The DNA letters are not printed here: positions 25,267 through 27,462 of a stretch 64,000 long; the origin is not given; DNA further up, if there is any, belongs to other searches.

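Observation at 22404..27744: Seven-gene operon on the island (UvrD-like helicase, HIRAN, cytoplasmic LRR, two YbjN-like proteins, TM/zinc-ribbon protein, small protein) with a divergent XRE regulator: candidate undescribed defence-type system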

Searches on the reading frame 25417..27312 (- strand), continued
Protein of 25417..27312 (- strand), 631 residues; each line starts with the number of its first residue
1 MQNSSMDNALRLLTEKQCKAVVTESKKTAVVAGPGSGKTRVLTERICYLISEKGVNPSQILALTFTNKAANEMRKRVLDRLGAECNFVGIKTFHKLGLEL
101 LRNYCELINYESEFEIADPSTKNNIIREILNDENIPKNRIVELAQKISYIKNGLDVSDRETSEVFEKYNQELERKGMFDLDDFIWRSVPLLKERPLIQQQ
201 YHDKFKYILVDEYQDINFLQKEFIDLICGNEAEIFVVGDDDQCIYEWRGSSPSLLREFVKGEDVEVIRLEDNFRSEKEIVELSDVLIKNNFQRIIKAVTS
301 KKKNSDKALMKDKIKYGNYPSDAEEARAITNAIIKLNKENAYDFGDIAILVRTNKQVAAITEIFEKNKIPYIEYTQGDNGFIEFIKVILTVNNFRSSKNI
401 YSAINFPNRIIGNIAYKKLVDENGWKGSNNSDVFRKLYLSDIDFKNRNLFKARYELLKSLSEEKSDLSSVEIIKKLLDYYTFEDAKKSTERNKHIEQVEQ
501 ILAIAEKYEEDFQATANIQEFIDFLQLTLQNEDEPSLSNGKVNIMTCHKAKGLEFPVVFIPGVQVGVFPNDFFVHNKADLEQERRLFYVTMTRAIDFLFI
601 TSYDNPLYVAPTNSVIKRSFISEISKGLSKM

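Call 20: find_encoding_contigs(protein=P0122, flank=10000, max_places=3)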
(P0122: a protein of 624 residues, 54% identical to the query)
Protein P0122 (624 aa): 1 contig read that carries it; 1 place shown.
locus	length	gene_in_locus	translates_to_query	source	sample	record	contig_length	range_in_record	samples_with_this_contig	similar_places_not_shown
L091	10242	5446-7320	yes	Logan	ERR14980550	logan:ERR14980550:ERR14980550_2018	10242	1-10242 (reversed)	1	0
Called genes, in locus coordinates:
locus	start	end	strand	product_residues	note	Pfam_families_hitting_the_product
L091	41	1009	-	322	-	-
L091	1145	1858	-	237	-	PF08220:HTH_DeoR, PF13412:HTH_24 (faint), PF00455:DeoRC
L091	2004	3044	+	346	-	PF01210:NAD_Gly3P_dh_N, PF07479:NAD_Gly3P_dh_C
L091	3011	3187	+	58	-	-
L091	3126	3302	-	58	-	-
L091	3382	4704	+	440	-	-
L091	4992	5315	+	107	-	PF13560:HTH_31, PF01381:HTH_3, PF12844:HTH_19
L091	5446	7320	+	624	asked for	PF00580:UvrD-helicase, PF13245:AAA_19, PF13604:AAA_30 (faint), PF01443:Viral_helicase1 (faint), PF13361:UvrD_C, PF13538:UvrD_C_2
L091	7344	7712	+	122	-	-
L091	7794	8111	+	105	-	PF08797:HIRAN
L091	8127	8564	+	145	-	-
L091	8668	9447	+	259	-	PF19789:DUF6273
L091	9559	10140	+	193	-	-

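Call 21: find_encoding_contigs(protein=P0124, flank=10000, max_places=3)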
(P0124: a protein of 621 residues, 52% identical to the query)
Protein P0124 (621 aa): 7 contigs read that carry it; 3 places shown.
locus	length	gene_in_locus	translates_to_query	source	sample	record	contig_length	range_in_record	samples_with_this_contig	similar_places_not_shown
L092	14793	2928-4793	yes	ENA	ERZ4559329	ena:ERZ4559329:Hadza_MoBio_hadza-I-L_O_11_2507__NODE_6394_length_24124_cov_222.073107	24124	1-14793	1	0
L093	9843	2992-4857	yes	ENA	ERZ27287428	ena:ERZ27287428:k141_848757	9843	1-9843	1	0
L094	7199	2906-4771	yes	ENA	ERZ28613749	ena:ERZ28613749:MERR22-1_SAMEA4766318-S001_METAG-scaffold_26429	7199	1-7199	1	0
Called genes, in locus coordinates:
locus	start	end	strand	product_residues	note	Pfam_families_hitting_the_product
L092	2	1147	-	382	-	?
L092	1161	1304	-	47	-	-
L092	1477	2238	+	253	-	PF15731:MqsA_antitoxin (faint), PF01381:HTH_3, PF12844:HTH_19, PF13560:HTH_31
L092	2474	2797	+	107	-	PF13560:HTH_31 (weak), PF01381:HTH_3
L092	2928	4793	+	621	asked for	PF00580:UvrD-helicase, PF13245:AAA_19, PF13361:UvrD_C, PF13538:UvrD_C_2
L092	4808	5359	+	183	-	-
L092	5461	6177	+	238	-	PF08797:HIRAN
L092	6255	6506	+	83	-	-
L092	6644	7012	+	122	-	-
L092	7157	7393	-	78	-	-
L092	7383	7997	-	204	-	PF00239:Resolvase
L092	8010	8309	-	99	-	PF11171:DUF2958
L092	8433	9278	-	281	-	-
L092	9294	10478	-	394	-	-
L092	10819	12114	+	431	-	PF13173:AAA_14, PF13635:DUF4143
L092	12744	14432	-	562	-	PF13320:GH123_cat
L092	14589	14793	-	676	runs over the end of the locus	PF02065:Melibiase, PF16499:Melibiase_2 (faint)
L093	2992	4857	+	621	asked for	PF00580:UvrD-helicase, PF13245:AAA_19, PF13361:UvrD_C, PF13538:UvrD_C_2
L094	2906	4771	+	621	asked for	PF00580:UvrD-helicase, PF13245:AAA_19, PF13361:UvrD_C, PF13538:UvrD_C_2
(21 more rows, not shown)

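Call 22: find_encoding_contigs(protein=P0125, flank=10000, max_places=3)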
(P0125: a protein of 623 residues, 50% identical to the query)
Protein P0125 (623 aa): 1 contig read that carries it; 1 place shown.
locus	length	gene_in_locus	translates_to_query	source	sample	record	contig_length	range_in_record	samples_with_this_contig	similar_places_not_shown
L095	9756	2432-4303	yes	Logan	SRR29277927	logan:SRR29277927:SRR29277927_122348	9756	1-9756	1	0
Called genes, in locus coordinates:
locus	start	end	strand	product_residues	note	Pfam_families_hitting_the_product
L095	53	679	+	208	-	PF00163:Ribosomal_S4, PF01479:S4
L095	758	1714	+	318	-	PF01193:RNA_pol_L, PF01000:RNA_pol_A_bac, PF03118:RNA_pol_A_CTD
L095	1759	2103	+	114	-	PF01196:Ribosomal_L17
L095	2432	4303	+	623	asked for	PF00580:UvrD-helicase, PF13245:AAA_19, PF13604:AAA_30 (faint), PF13361:UvrD_C, PF13538:UvrD_C_2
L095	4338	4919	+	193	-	-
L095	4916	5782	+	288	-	PF08797:HIRAN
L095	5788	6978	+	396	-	-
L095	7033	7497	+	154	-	-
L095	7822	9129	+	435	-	PF00501:AMP-binding, PF14535:AMP-binding_C_2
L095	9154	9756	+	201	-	?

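Call 25: find_related_loci(query=A1, collection=metagenome_contigs, flank=10000)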
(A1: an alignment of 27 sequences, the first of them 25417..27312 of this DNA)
Query A1 (631 aa) in metagenome_contigs; peptide patterns used: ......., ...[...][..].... (x = any residue, [..] = any of these).
600 stretches matched a pattern (row limit reached: there are more); 577 encode a relative of the query (tblastn E <= 1e-3); the best 80 are kept; 80 distinct loci.
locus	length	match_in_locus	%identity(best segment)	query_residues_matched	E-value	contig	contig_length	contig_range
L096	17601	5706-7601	34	13-628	1e-91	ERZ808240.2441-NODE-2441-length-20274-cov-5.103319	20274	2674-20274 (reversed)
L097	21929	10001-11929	33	2-628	1e-89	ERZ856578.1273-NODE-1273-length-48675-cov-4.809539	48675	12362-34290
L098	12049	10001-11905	34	8-628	1e-88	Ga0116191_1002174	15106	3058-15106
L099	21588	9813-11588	35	13-594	5e-88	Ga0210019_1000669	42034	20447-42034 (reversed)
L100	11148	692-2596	32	12-628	4e-87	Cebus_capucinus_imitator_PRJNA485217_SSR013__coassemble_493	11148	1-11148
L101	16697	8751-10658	33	10-626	1e-86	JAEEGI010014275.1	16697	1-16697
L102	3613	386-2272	33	13-628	8e-86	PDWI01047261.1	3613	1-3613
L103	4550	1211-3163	32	10-626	7e-85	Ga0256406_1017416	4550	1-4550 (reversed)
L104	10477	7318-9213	32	12-628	2e-83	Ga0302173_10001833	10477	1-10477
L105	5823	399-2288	32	10-626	3e-83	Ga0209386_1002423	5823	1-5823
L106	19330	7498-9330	34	13-624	7e-82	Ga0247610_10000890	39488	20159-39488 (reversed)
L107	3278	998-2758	32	13-594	8e-83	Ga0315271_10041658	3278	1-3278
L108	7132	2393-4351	31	13-626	5e-80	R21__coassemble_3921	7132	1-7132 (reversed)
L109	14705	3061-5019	31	13-626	1e-79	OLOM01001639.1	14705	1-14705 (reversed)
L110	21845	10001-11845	33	13-628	1e-79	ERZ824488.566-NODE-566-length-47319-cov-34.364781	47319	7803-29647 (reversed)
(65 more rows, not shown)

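Call 26: find_encoding_contigs(protein=P0130, flank=10000, max_places=2)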
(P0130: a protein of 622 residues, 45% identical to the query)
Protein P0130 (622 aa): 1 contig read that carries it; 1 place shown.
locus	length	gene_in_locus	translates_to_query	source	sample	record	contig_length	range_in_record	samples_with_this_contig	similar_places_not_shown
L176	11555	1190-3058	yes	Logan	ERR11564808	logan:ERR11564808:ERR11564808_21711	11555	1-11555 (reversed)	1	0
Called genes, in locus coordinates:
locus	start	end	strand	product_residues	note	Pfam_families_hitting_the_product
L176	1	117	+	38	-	?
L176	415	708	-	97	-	PF13560:HTH_31 (weak), PF12844:HTH_19, PF01381:HTH_3, PF07022:Phage_CI_repr (weak)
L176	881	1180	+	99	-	PF08797:HIRAN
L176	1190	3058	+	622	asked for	PF00580:UvrD-helicase, PF01443:Viral_helicase1 (faint), PF13245:AAA_19, PF13604:AAA_30 (faint), PF13087:AAA_12 (faint), PF13361:UvrD_C, PF13538:UvrD_C_2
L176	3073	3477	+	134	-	-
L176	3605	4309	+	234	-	PF02493:MORN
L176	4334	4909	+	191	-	-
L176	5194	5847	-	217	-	PF00239:Resolvase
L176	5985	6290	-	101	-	PF11171:DUF2958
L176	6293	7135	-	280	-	-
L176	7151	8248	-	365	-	PF12224:Amidoligase_2 (faint)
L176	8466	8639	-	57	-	-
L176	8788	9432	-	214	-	PF01381:HTH_3, PF12844:HTH_19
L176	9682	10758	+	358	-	-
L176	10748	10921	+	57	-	PF12728:HTH_17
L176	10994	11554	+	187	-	?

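Call 27: find_encoding_contigs(protein=P0132, flank=10000, max_places=2)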
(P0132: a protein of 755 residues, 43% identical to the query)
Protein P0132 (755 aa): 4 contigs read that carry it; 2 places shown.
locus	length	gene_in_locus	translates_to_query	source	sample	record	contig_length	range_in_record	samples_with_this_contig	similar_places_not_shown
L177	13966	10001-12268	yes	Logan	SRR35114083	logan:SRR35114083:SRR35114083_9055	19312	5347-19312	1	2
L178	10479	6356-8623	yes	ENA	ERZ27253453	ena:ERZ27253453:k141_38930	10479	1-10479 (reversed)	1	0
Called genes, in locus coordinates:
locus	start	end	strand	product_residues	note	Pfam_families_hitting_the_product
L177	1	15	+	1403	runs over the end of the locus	-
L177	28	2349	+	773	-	PF25264:DUF7864, PF25263:DUF7863, PF25262:DUF7862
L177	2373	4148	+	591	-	PF20442:BrxL_N, PF13337:BrxL_ATPase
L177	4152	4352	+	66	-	-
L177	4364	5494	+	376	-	PF00266:Aminotran_5, PF01212:Beta_elim_lyase (weak)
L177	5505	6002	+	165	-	-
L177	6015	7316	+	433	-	PF00069:Pkinase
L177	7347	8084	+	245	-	PF00092:VWA (weak)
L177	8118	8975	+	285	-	PF13672:PP2C_2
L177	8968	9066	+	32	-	-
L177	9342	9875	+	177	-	-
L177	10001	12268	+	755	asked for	PF00580:UvrD-helicase, PF13086:AAA_11 (weak), PF13245:AAA_19, PF13604:AAA_30 (faint), PF13361:UvrD_C, PF13538:UvrD_C_2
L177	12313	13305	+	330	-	PF08797:HIRAN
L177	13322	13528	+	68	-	-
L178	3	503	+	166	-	?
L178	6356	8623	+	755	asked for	PF00580:UvrD-helicase, PF13086:AAA_11 (weak), PF13245:AAA_19, PF13604:AAA_30 (faint), PF13361:UvrD_C, PF13538:UvrD_C_2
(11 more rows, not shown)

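Call 28: find_encoding_contigs(protein=P0139, flank=10000, max_places=2)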
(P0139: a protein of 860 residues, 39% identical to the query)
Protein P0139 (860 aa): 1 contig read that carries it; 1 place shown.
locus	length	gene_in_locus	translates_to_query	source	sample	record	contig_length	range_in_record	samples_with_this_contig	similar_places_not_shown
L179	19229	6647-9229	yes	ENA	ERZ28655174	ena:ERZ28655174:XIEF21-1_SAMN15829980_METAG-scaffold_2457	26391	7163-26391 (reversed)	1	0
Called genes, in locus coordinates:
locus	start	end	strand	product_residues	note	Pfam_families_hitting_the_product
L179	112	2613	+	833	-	PF08665:PglZ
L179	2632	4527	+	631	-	PF20442:BrxL_N, PF13337:BrxL_ATPase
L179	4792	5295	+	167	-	-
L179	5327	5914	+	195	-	PF11443:DUF2828 (weak)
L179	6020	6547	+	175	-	-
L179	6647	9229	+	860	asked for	PF00580:UvrD-helicase, PF13086:AAA_11 (weak), PF13245:AAA_19, PF13604:AAA_30 (faint), PF13361:UvrD_C, PF13538:UvrD_C_2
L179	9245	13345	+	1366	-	-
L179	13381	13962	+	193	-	-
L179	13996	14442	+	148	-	-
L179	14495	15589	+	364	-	PF13306:LRR_5, PF13855:LRR_8 (faint), PF13306:LRR_5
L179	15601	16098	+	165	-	-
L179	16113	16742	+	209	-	-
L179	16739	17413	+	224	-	-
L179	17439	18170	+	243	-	PF00092:VWA (weak)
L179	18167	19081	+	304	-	PF13672:PP2C_2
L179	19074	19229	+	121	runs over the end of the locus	PF15616:TerY_C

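Call 29: find_encoding_contigs(protein=P0146, flank=10000, max_places=2)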
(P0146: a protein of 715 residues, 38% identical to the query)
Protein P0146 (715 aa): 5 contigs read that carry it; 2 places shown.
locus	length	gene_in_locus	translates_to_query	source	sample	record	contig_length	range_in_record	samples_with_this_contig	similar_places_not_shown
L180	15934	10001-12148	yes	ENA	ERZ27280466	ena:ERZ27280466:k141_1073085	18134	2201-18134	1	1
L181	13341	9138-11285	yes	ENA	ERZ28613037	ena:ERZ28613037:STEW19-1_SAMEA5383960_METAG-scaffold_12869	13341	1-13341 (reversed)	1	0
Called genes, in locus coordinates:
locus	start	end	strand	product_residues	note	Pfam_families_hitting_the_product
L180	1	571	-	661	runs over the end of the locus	PF00476:DNA_pol_A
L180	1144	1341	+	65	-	-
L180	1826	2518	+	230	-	PF08281:Sigma70_r4_2 (weak)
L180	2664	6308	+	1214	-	-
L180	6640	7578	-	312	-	PF20586:DUF6788, PF02661:Fic (faint)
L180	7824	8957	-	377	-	PF10926:DUF2800, PF12705:PDDEXK_1 (weak)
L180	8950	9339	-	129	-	-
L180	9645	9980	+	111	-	-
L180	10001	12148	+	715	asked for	PF00580:UvrD-helicase, PF13245:AAA_19, PF13604:AAA_30 (faint), PF13361:UvrD_C, PF13538:UvrD_C_2 (weak)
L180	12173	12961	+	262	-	PF13306:LRR_5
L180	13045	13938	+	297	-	PF08797:HIRAN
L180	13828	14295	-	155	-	-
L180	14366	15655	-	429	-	PF01548:DEDD_Tnp_IS110, PF02371:Transposase_20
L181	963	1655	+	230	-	PF08281:Sigma70_r4_2 (weak)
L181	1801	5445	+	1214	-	-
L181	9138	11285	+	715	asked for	PF00580:UvrD-helicase, PF13245:AAA_19, PF13604:AAA_30 (faint), PF13361:UvrD_C, PF13538:UvrD_C_2 (weak)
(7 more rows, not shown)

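Call 48: search_protein_families(library=pfam, proteins=[L011:11902-12933:+, L092:5461-6177:+, L180:13045-13938:+, L179:9245-13345:+, L179:5999-6547:+, L179:5321-5914:+, L091:9550-10140:+, L092:4808-5359:+, L176:3073-3477:+, L091:8127-8564:+], max_evalue=0.05)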
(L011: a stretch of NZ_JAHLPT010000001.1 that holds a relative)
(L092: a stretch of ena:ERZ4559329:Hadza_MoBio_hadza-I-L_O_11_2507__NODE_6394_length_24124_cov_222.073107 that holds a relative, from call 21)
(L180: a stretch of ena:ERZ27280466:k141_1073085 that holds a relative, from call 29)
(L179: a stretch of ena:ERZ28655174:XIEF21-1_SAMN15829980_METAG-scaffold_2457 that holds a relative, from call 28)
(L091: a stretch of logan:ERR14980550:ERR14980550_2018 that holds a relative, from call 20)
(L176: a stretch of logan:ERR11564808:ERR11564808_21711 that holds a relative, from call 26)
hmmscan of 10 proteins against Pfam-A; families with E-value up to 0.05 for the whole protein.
L011:11902-12933:+ (343 aa): 1 family
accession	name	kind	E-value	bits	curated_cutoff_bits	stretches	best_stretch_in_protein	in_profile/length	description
PF08797.16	HIRAN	-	5.9e-13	48.9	24.7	1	47-108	17-79/96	HIRAN domain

L092:5461-6177:+ (238 aa): 1 family
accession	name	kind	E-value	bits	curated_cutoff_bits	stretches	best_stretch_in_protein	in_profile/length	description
PF08797.16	HIRAN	-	1e-11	44.9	24.7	1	3-79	3-69/96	HIRAN domain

L180:13045-13938:+ (297 aa): 1 family
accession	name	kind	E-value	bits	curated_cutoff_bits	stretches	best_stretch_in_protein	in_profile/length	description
PF08797.16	HIRAN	-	1.1e-11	44.8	24.7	1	188-280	3-82/96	HIRAN domain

L179:9245-13345:+ (1366 aa): 4 families
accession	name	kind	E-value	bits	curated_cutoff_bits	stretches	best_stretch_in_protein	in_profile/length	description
PF19789.6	DUF6273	-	5.6e-67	225.3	23.5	3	788-974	1-171/172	Domain of unknown function (DUF6273)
PF08238.18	Sel1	-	1.3e-42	143.1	30.7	5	1319-1353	2-36/36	Sel1 repeat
PF08797.16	HIRAN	-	4.1e-10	39.8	24.7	1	1036-1109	16-81/96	HIRAN domain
PF23310.1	TPR_27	-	5.6e-06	26.4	27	1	1146-1183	32-70/110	Plant tetratrico peptide repeats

L179:5999-6547:+ (182 aa): 0 families

L179:5321-5914:+ (197 aa): 4 families
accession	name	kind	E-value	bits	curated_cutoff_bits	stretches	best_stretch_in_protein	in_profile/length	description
PF11443.14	DUF2828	-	1.4e-06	27.9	29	1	32-130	121-221/405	Domain of unknown function (DUF2828)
PF11600.14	CAF1A_acidic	-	0.0014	18.9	26.4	1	31-104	30-95/140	Chromatin assembly factor 1 complex p150 subunit, acidic region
PF15346.11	ARGLU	-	0.0051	17.1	27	1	26-100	49-123/149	Arginine and glutamate-rich 1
PF01080.22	Presenilin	-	0.049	12.8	34.3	0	31-99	237-305/408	Presenilin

L091:9550-10140:+ (196 aa): 1 family
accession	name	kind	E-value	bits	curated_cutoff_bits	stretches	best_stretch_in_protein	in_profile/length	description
PF21081.2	Methyltrans_Mon_3rd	-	0.047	14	20.7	0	71-154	16-97/125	Virus-capping methyltransferase, C-terminal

L092:4808-5359:+ (183 aa): 0 families

L176:3073-3477:+ (134 aa): 0 families

L091:8127-8564:+ (145 aa): 2 families
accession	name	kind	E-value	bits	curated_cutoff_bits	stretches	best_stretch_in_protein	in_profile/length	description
PF22551.1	TY-Chap1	-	0.0049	16.9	27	1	68-110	55-95/132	T3SS (YopN, CesT) and YbjN peptide-binding chaperone 1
PF18867.6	HEPN-like_int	-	0.024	15.1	25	1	45-127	54-138/151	HEPN-like integron domain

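Call 49: search_protein_families(library=pfam, proteins=[L176:4334-4909:+, L095:4916-5782:+, L013:9053-9556:+, L095:7033-7497:+, L015:9313-9729:+, L179:13381-13962:+, L179:13990-14442:+, L011:13300-13875:+, L011:8973-9506:+, L011:5135-5632:+], max_evalue=0.05)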
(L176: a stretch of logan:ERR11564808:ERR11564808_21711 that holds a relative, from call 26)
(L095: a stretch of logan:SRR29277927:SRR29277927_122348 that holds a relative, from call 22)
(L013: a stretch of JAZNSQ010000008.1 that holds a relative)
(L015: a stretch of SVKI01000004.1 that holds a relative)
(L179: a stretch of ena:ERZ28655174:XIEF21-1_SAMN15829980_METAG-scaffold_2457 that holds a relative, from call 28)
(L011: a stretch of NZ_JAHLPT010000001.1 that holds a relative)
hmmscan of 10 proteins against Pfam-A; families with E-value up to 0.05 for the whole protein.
L176:4334-4909:+ (191 aa): 1 family
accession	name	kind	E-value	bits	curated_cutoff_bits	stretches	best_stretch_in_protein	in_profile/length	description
PF09293.15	RNaseH_C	-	0.0071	17.1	25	0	11-58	48-98/124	T4 RNase H, C terminal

L095:4916-5782:+ (288 aa): 2 families
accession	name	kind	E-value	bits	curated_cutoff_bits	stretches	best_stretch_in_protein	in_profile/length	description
PF08797.16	HIRAN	-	6e-12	45.7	24.7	1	6-89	3-77/96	HIRAN domain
PF10722.14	YbjN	-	0.00024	21.8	22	1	143-229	5-86/126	Putative bacterial sensory transduction regulator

L013:9053-9556:+ (167 aa): 0 families

L095:7033-7497:+ (154 aa): 1 family
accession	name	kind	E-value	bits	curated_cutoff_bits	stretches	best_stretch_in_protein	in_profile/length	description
PF13240.11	Zn_Ribbon_1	-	0.0058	16.8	25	1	6-20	2-16/23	zinc-ribbon domain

L015:9313-9729:+ (138 aa): 2 families
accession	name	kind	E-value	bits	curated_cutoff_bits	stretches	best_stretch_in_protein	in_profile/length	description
PF10722.14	YbjN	-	6.1e-06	26.9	22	1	62-131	53-123/126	Putative bacterial sensory transduction regulator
PF22551.1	TY-Chap1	-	0.00025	21.1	27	1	69-131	58-119/132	T3SS (YopN, CesT) and YbjN peptide-binding chaperone 1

L179:13381-13962:+ (193 aa): 0 families

L179:13990-14442:+ (150 aa): 0 families

L011:13300-13875:+ (191 aa): 0 families

L011:8973-9506:+ (177 aa): 0 families

L011:5135-5632:+ (165 aa): 1 family
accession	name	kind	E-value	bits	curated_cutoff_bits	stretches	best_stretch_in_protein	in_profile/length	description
PF02893.26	GRAM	-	0.012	15.9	23.6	1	99-123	27-51/112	GRAM domain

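Call 62: search_solved_structures(query=A3, max_evalue=10)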
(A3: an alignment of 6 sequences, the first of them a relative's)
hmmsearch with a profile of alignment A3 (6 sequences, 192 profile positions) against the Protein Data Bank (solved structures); distinct sequences matched with E-value up to 10: 3.
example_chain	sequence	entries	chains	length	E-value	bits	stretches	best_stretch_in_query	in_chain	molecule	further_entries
5f3m_A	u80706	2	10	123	1.2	12.3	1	91-161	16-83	7,8-dihydroneopterin aldolase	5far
8su7_A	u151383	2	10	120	1.4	12.1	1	91-161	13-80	7,8-dihydroneopterin aldolase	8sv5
7obi_A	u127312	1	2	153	1.6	11.9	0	48-76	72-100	CTPR-rv4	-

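Call 75: search_solved_structures(query=window:25417-27312:-, max_evalue=1e-20)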
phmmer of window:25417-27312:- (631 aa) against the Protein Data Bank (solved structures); distinct sequences matched with E-value up to 1e-20: 14.
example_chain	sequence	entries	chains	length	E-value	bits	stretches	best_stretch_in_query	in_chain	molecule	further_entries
1pjr_A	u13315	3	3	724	1.3e-77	265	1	8-603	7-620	PCRA | ATP-DEPENDENT HELICASE PCRA | HELICASE PCRA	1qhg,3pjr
3lfu_A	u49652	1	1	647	5.8e-70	239.7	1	10-603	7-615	DNA helicase II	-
4c2u_A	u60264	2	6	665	7.9e-70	239.3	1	6-625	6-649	DNA HELICASE II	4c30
2is1_A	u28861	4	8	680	9.5e-70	239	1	10-602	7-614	DNA helicase II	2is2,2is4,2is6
4c2t_A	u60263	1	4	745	1.2e-69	238.6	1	6-625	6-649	DNA HELICASE II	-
9dci_A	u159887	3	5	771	7.2e-67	229.5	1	6-601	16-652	ATP-dependent DNA helicase UvrD1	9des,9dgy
1uaa_A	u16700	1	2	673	1.3e-62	215.4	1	21-599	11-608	PROTEIN (ATP-DEPENDENT DNA HELICASE REP.)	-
2pjr_A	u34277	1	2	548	3.7e-59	204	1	8-511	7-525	PROTEIN (HELICASE PCRA)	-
1qhh_A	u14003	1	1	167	3.2e-27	98.6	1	8-139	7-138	PROTEIN (PCRA (SUBUNIT))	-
1qhh_B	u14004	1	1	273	8.6e-27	97.2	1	159-420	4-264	PROTEIN (PCRA (SUBUNIT))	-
6ppu_B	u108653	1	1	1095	2e-22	82.7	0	14-82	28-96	UvrD/REP helicase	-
6ppr_B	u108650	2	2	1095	2e-22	82.7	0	14-82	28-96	UvrD/REP helicase | DNA 3'-5' helicase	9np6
6ppj_B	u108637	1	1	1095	2.7e-22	82.3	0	14-82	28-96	UvrD/REP helicase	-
3u44_A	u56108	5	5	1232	2.3e-21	79.3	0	14-131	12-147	ATP-dependent helicase/nuclease subunit A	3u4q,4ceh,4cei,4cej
